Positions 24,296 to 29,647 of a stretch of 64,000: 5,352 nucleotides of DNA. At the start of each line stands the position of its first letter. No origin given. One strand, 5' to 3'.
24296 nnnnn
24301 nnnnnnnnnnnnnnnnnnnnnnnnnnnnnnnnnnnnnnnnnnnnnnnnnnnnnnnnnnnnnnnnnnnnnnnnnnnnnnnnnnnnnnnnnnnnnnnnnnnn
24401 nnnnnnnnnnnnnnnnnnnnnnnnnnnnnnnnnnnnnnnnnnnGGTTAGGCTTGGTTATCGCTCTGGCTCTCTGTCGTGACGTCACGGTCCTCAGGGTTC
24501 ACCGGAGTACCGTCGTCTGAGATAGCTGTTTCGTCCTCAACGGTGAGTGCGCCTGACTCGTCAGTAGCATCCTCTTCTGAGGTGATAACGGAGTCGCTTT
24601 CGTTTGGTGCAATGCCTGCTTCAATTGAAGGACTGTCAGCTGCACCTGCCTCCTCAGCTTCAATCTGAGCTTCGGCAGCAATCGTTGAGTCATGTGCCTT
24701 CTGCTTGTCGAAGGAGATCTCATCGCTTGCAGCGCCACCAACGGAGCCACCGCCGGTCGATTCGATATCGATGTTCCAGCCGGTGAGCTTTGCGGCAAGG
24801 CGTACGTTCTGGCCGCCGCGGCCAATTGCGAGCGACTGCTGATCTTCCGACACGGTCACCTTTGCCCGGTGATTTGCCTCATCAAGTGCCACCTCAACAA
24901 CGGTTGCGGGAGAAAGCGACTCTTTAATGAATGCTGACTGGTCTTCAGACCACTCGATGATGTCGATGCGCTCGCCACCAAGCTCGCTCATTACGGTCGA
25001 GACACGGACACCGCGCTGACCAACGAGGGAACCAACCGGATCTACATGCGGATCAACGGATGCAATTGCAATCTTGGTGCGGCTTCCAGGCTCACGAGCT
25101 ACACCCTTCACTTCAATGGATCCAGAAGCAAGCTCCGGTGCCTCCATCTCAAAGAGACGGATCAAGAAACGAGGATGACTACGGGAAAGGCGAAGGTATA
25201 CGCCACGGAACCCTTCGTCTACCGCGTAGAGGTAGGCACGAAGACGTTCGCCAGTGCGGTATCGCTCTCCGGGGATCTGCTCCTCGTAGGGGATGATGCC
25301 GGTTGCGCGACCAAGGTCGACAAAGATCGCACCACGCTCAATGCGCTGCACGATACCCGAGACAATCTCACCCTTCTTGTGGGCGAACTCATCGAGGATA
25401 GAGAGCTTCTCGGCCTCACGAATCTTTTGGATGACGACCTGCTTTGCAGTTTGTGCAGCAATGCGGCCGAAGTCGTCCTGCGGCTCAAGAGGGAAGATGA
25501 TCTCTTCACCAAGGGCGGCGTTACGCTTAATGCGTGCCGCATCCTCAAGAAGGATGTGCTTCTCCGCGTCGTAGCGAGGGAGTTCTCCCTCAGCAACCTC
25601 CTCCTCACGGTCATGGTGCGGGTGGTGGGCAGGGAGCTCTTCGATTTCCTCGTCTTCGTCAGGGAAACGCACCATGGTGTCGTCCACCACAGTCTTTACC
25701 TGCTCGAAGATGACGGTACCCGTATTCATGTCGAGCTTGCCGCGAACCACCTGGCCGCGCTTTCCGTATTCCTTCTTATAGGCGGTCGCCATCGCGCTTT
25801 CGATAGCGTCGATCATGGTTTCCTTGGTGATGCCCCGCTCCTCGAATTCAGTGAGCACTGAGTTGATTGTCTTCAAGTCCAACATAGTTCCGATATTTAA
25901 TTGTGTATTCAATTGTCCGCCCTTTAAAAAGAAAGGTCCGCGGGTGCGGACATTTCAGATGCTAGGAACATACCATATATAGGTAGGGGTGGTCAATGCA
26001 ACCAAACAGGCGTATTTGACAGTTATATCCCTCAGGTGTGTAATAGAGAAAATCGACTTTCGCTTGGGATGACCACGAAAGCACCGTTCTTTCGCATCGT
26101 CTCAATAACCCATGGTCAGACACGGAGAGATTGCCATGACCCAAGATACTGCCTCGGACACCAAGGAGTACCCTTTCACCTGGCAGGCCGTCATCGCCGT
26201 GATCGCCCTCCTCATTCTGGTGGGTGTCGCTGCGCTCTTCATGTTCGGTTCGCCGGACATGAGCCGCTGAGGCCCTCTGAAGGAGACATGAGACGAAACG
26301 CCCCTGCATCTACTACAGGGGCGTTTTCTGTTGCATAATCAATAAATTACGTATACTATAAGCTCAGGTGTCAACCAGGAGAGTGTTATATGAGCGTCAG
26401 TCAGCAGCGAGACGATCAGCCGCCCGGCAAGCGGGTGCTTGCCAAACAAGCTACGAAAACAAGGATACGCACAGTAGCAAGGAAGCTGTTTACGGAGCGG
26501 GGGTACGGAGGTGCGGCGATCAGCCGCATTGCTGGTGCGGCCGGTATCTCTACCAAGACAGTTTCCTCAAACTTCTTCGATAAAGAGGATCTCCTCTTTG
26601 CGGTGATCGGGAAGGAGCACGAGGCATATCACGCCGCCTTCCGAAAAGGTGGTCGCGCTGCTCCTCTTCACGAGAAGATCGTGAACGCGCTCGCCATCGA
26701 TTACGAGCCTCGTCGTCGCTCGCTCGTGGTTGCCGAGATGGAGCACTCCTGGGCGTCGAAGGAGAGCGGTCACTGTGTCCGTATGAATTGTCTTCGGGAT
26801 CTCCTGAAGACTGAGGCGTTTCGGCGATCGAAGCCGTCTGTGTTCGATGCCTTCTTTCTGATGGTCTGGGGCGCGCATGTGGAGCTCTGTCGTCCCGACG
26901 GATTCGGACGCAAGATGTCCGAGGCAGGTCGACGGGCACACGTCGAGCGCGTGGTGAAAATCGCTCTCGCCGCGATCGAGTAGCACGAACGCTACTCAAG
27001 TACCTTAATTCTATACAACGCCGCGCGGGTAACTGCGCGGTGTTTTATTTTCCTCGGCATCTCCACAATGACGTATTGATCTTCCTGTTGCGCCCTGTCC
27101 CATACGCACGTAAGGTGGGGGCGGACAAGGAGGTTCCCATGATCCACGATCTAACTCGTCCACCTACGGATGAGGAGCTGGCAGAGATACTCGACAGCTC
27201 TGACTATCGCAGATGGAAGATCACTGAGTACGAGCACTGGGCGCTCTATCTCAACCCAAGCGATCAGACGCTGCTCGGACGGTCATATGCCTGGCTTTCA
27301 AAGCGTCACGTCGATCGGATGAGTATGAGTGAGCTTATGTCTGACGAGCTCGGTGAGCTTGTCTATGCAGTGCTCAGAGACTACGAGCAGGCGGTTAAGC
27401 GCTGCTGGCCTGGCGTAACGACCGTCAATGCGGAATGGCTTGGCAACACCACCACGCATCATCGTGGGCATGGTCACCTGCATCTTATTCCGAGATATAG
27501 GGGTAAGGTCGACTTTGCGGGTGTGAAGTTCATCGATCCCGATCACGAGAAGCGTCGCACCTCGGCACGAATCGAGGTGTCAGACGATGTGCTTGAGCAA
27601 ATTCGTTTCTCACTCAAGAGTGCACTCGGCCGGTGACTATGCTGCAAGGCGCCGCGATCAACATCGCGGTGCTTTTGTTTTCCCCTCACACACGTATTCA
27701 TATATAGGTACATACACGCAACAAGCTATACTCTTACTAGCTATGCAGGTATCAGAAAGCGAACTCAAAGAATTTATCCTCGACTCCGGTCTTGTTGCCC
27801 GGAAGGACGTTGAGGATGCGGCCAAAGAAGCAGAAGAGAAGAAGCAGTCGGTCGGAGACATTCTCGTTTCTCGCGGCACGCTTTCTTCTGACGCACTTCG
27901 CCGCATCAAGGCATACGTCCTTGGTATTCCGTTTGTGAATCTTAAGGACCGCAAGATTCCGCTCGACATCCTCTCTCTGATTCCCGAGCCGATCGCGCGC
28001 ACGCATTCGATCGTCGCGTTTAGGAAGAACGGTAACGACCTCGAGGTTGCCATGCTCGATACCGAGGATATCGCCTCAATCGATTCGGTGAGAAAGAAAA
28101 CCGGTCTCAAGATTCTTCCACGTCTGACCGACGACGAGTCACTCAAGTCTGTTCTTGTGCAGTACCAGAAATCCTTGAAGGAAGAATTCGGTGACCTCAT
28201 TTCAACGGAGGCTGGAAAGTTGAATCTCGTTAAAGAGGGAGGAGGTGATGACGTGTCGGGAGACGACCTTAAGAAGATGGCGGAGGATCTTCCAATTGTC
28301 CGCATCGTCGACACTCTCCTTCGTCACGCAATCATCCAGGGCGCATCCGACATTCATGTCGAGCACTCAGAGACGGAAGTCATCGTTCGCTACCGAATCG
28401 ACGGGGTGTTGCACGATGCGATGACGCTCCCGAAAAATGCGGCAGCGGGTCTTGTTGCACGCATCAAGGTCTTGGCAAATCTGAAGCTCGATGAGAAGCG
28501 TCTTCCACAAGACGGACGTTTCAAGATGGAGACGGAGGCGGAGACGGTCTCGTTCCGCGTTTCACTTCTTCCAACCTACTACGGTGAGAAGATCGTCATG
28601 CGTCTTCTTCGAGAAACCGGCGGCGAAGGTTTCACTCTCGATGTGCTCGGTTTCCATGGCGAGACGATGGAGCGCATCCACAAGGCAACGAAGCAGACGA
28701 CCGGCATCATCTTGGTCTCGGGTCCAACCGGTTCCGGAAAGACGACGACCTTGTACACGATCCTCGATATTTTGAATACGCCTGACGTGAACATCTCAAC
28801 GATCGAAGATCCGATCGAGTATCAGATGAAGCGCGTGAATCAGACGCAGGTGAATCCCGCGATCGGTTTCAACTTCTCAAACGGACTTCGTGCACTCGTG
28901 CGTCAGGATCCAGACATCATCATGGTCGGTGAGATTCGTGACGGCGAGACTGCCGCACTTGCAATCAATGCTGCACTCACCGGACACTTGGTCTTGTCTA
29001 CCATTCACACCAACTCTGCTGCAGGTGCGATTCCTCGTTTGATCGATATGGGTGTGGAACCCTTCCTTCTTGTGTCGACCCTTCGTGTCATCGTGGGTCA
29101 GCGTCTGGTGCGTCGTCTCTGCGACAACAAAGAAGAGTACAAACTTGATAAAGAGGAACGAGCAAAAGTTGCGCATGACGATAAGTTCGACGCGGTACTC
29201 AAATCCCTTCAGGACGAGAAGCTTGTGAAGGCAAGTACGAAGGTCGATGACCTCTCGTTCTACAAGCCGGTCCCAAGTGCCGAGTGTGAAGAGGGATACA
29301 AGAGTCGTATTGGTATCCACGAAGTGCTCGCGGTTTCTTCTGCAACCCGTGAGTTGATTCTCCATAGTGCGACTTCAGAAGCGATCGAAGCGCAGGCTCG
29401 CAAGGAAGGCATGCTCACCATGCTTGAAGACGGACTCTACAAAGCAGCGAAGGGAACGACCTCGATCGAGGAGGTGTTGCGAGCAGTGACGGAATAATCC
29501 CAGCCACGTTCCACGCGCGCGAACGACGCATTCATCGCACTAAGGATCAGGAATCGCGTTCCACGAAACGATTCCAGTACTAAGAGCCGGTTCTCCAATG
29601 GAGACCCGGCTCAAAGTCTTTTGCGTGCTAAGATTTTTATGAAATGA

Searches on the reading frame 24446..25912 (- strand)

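Call 29: search_protein_families(library=pfam, proteins=[window:24446-25912:-], max_evalue=0.001)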
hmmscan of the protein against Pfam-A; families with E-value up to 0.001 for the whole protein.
window:24446-25912:- (488 aa): 6 families
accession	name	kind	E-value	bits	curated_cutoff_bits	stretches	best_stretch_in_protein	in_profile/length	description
PF13184.12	KH_5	-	1.1e-26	93.2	27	1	275-342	1-68/69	NusA-like KH domain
PF08529.16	NusA_N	-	1.9e-26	93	23.8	1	24-169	11-118/119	NusA N-terminal domain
PF00575.29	S1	-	1.5e-10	41.8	22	1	178-236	2-67/74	S1 RNA binding domain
PF23095.1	KH_NusA_C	-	2.9e-05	24.4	34.2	1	352-397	3-48/59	Transcription termination/antitermination protein NusA, KH domain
PF07650.23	KH_2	-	9.2e-05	22.6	22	1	328-375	5-52/78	KH domain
PF00013.35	KH_1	-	0.00066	19.8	21.5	0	351-385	3-37/66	KH domain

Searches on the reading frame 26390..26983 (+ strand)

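Call 64: search_protein_families(library=pfam, proteins=[window:26390-26983:+], max_evalue=0.001)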
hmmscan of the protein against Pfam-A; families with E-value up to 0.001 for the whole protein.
window:26390-26983:+ (197 aa): 1 family
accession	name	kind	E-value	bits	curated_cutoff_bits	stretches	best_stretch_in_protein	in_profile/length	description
PF00440.29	TetR_N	-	7.5e-10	38.9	24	1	27-72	2-47/47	Bacterial regulatory proteins, tetR family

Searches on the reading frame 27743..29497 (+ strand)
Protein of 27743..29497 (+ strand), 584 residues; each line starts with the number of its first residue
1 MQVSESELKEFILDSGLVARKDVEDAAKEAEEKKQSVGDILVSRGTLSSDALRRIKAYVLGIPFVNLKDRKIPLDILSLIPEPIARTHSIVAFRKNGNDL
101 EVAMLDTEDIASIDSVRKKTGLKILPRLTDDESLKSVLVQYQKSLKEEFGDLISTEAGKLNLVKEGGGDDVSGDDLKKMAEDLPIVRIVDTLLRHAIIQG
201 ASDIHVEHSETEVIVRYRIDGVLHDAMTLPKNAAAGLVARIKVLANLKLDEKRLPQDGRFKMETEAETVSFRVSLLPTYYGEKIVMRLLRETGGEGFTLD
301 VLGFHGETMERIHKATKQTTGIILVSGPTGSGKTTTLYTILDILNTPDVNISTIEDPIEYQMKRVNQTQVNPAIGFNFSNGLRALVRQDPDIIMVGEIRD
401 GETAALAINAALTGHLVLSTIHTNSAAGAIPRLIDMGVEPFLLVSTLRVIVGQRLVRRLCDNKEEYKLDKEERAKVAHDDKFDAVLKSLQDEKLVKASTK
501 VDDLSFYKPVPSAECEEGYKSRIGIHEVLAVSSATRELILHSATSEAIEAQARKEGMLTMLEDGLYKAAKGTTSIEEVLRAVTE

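Call 30: search_protein_families(library=ncbifam, proteins=[window:27743-29497:+], max_evalue=0.01)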
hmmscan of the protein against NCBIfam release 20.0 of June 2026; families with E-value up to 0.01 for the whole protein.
window:27743-29497:+ (584 aa): 27 families (the best 25 are shown)
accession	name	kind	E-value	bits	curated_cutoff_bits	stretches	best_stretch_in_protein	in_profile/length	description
TIGR02538.1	type_IV_pilB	equivalog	1.1e-159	532.7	675.65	1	8-582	2-562/564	type IV-A pilus assembly ATPase PilB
TIGR02533.1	type_II_gspE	equivalog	2.1e-154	514.8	630.25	1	80-581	4-485/486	type II secretion system ATPase GspE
NF007755.0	PRK10436.1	equivalog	4.7e-125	417.9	617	1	85-582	14-459/465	type II secretion system protein GspE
NF053534.1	T4PilAsmATPsTfpB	equivalog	2.3e-123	412.6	850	1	176-582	192-582/584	type IV pilus assembly ATPase TfpB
NF041000.1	ATPase_ComGA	equivalog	1.6e-76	256.8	300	1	191-457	2-266/267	competence type IV pilus ATPase ComGA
TIGR01420.1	pilT_fam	subfamily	6.2e-51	173.6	319.1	1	190-459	3-271/343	PilT/PilU family type 4a pilus ATPase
TIGR02525.1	plasmid_TraJ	equivalog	2.5e-26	92.5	368.3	1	313-458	142-300/372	plasmid transfer ATPase TraJ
TIGR02524.1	dot_icm_DotB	equivalog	4.9e-22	78.6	463.3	1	312-461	126-290/358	Dot/Icm type IV secretion system ATPase DotB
NF058587.1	archaellum_moto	equivalog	1e-16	60.8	550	1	323-457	278-418/527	archaellum flagellar ATPase motor FlaI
TIGR02782.1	TrbB_P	equivalog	4.8e-16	58.9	304.55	1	309-434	126-253/303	P-type conjugative transfer ATPase TrbB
NF010407.0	PRK13833.1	subfamily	3.9e-14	52.8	499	1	312-438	137-264/323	conjugal transfer protein TrbB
TIGR02788.1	VirB11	equivalog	1.4e-13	50.6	249.95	1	312-436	137-265/308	P-type DNA transfer ATPase VirB11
TIGR03819.1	heli_sec_ATPase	hypoth_equivalog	1.8e-13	50.4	373.15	1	218-437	79-301/340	TadA family conjugal transfer-associated ATPase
NF010469.0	PRK13894.1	subfamily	4.2e-13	49.3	508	1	309-433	139-264/320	conjugal transfer ATPase TrbB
NF053672.1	bindosome_BasE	exception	2.7e-09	36.3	1000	1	324-436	274-391/512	bindosome assembly system ATPase subunit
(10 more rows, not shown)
